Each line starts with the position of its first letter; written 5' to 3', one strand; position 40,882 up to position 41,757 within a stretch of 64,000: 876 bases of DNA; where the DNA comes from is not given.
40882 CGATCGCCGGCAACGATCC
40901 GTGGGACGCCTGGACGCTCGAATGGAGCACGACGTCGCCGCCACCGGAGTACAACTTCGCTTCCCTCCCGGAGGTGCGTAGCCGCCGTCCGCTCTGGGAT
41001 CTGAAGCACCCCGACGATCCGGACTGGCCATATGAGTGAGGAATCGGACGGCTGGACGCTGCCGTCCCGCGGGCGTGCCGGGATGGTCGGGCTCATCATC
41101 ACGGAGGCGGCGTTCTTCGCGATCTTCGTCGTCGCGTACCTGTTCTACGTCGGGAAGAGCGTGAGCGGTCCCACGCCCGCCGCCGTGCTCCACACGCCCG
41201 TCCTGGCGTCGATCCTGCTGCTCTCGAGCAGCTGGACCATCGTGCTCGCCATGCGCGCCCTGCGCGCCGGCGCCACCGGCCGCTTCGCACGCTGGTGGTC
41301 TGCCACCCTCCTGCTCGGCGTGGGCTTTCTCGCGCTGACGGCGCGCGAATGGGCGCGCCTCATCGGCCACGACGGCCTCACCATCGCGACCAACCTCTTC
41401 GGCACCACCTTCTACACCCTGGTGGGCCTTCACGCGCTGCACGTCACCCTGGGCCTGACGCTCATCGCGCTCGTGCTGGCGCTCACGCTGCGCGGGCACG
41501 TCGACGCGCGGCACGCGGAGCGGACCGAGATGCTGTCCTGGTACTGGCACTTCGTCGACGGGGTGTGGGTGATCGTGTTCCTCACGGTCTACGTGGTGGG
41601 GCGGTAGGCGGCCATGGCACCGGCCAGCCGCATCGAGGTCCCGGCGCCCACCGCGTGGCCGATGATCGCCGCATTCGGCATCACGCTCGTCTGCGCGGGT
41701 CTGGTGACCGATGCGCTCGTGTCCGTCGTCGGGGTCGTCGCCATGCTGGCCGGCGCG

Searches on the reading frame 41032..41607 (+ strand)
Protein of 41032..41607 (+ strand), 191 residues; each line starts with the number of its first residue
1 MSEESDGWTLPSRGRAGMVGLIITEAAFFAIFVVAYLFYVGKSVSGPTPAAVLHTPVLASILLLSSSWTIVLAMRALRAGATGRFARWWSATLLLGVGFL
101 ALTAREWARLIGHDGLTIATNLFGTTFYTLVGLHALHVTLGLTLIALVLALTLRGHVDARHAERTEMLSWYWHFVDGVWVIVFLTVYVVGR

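Call 9: search_protein_families(library=pfam, proteins=[window:41032-41607:+])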
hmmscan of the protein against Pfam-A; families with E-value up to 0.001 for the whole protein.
window:41032-41607:+ (191 aa): 1 family
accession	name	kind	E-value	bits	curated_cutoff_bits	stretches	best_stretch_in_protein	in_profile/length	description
PF00510.24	COX3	-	3.9e-19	70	23.8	1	16-190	78-257/258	Cytochrome c oxidase subunit III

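Call 54: find_encoding_contigs(protein=window:41032-41607:+, flank=2000, max_places=3)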
Protein window:41032-41607:+ (191 aa): 1 contig read that carries it; 1 place shown.
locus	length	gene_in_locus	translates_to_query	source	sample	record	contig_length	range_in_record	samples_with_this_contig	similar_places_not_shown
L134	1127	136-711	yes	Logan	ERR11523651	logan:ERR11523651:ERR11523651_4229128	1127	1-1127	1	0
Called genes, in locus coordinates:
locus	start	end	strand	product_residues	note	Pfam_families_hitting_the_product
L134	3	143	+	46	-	?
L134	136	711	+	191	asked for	PF00510:COX3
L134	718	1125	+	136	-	?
